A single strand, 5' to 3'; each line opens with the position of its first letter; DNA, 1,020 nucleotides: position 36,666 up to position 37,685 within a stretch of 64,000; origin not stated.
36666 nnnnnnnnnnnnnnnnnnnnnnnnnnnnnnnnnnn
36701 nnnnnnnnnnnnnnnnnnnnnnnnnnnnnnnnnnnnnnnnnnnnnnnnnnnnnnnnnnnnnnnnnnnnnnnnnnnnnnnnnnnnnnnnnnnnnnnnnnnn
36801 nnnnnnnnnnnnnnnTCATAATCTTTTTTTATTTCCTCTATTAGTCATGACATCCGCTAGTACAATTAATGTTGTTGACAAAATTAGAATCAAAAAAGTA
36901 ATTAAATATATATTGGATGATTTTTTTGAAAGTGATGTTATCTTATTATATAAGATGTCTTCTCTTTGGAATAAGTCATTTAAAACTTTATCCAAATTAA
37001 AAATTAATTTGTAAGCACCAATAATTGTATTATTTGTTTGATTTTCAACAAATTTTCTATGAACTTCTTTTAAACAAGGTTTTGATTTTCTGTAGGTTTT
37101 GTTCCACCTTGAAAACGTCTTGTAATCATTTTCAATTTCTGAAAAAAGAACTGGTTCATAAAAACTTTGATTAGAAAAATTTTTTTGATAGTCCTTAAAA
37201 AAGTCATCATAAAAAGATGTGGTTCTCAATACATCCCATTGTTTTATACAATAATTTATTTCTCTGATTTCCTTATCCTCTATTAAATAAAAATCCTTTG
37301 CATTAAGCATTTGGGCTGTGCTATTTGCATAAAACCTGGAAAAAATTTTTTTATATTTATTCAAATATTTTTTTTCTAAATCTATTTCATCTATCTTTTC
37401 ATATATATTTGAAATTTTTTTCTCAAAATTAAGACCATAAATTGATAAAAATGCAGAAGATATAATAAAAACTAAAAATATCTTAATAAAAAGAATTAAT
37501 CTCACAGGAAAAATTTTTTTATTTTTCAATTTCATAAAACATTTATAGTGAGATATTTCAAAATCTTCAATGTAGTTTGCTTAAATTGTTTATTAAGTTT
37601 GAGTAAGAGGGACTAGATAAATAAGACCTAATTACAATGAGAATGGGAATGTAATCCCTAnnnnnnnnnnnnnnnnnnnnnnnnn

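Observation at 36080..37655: Exact 15-bp direct repeat of the groEL 3' end brackets a self-contained two-gene cassette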

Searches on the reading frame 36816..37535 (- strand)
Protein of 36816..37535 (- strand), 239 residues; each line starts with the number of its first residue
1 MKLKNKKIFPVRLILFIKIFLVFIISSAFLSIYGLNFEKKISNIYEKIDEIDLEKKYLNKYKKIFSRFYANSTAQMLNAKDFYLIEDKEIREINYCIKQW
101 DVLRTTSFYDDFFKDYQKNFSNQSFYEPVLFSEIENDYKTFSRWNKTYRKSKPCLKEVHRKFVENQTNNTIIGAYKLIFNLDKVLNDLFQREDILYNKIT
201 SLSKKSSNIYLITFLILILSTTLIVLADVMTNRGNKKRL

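Call 5: search_protein_families(library=pfam, proteins=[window:36816-37535:-], max_evalue=1)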
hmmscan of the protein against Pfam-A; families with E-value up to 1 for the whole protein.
window:36816-37535:- (239 aa): 1 family
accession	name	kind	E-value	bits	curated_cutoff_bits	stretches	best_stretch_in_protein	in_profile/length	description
PF13800.11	Sigma_reg_N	-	0.73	10.6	26.3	0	2-46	6-51/91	Sigma factor regulator N-terminal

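Call 8: find_homologous_proteins(query=window:36816-37535:-, max_evalue=0.001)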
Query window:36816-37535:- (239 aa): 7 proteins with E <= 0.001 among 902 candidates.
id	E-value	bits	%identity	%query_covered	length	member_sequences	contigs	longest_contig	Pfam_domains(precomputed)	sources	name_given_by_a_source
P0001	5.5e-143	492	97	100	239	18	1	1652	-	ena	-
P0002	9.7e-128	442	88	100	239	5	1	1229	-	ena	-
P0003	4.8e-126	437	85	100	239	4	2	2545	-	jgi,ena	-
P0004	1.0e-125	436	86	99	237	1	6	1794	-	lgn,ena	-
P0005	5.5e-124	430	84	99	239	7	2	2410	-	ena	-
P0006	3.3e-108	378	73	100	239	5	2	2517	-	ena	-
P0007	3.9e-108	378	74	100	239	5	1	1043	-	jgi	-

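Call 25: find_encoding_contigs(protein=P0003, flank=3000, max_places=6)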
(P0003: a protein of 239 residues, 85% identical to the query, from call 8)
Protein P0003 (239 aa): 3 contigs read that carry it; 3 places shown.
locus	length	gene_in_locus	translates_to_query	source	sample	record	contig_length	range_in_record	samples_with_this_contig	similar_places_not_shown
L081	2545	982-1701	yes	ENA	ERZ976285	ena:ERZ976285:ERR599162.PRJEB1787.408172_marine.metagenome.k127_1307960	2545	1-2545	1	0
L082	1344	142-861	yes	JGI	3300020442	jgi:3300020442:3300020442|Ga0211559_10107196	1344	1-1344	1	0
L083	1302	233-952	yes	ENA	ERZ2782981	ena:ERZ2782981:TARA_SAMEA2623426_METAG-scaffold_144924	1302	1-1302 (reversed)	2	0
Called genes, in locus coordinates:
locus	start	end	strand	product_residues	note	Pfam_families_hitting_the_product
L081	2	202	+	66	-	?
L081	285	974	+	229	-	PF00520:Ion_trans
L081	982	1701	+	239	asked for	-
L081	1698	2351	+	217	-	-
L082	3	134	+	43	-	?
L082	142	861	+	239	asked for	-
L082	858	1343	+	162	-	?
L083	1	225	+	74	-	?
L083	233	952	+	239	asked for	-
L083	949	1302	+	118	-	?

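Call 26: find_encoding_contigs(protein=P0006, flank=3000, max_places=6)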
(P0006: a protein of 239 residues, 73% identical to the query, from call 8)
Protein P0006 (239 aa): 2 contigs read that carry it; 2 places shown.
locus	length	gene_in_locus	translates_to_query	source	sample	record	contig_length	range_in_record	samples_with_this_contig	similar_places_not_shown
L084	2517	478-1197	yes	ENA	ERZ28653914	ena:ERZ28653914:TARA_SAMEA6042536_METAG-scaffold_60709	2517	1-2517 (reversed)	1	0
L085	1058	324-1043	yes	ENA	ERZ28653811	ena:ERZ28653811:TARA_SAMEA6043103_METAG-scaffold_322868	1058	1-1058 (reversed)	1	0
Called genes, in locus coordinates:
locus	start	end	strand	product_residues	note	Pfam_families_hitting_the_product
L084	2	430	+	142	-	?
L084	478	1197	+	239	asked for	-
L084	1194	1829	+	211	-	-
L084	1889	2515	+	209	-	?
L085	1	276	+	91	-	?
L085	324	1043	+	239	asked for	-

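Call 27: find_encoding_contigs(protein=P0005, flank=3000, max_places=6)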
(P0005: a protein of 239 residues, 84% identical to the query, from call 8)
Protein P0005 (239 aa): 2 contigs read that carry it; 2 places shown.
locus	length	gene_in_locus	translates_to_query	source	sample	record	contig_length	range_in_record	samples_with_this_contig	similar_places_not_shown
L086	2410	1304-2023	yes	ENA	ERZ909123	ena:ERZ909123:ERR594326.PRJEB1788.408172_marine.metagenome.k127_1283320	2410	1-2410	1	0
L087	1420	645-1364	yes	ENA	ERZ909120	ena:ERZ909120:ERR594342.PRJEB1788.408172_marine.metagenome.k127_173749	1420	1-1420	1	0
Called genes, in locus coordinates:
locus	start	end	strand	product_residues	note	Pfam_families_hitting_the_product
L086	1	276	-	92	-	?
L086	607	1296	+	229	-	PF00520:Ion_trans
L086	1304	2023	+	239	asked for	-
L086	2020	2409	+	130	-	?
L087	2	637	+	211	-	?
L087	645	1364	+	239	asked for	-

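Call 36: search_protein_families(library=padloc, proteins=[window:36816-37535:-], max_evalue=0.01)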
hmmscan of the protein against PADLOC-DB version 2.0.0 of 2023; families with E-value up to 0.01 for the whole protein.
window:36816-37535:- (239 aa): 0 families

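Call 44: find_encoding_contigs(protein=P0001, flank=3000, max_places=8)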
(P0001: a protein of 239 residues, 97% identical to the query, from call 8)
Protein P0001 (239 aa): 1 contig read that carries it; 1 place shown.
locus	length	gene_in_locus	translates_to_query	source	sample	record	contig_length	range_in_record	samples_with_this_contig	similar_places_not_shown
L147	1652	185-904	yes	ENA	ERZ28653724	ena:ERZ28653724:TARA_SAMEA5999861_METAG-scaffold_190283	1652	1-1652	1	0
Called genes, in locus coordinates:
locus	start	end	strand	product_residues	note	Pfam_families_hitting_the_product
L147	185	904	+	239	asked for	-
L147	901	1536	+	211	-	-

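Call 45: find_encoding_contigs(protein=P0002, flank=3000, max_places=8)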
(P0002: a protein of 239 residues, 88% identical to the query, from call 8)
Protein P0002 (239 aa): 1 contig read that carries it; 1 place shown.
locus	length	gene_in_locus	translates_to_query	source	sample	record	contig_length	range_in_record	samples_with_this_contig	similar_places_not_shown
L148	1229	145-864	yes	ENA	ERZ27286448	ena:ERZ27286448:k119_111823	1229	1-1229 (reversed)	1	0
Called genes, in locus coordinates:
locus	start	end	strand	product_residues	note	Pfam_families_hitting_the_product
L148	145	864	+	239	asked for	-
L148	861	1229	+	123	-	?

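Call 46: find_encoding_contigs(protein=P0004, flank=3000, max_places=8)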
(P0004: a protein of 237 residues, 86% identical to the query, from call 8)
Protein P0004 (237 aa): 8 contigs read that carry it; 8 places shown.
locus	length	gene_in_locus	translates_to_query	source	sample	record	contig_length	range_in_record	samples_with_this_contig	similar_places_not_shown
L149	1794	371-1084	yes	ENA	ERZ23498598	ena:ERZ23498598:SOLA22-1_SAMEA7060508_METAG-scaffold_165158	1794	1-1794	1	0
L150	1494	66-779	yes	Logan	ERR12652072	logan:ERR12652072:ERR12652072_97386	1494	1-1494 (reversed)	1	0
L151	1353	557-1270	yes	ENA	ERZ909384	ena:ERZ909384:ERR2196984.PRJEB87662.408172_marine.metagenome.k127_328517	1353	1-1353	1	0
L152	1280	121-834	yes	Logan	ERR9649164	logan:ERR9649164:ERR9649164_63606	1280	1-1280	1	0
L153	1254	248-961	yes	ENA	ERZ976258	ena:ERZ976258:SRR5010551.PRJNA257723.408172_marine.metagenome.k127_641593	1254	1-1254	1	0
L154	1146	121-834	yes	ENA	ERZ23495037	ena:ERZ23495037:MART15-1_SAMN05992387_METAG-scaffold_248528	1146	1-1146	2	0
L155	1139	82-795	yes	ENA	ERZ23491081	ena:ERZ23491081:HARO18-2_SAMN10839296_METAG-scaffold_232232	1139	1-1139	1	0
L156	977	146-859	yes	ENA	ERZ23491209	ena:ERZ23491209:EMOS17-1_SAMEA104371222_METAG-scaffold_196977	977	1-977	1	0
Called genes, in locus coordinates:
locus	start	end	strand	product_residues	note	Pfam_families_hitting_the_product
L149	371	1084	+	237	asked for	-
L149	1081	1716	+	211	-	-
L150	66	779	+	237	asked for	-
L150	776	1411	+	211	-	-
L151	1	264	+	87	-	?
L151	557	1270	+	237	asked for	-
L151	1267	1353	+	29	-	?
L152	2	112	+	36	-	?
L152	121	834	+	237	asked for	-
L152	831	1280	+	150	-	?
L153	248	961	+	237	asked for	-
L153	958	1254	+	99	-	?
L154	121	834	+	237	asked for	-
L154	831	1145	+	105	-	?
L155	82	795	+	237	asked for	-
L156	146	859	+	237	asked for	-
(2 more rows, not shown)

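Call 95: search_protein_representatives(protein=window:36816-37535:-)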
Query: 239 residues. Proteins with E-value up to 0.001 (for the whole library): 23; up to 1e-10: 10; up to 1e-30: 5. The best 23 are listed.
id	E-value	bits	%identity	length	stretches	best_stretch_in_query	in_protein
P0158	2.3e-58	213.7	48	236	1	1-235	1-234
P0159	1.4e-40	155.6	71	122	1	1-118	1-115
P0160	2.1e-40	155.0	39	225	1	16-235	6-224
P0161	8.3e-36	140.0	34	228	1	12-236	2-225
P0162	1.8e-34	135.6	87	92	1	160-238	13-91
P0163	1.9e-25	106.1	35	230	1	16-235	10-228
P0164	3.2e-22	95.6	53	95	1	34-118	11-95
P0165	9.0e-21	90.8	36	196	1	16-195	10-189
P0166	1.8e-17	80.0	66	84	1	1-65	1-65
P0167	2.7e-14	69.6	30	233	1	13-237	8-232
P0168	1.1e-09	54.6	26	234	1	13-237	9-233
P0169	1.3e-09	54.3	60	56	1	12-59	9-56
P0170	1.8e-08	50.6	50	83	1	170-236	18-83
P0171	4.4e-06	42.8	29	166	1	76-236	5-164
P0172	5.8e-06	42.4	26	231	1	15-234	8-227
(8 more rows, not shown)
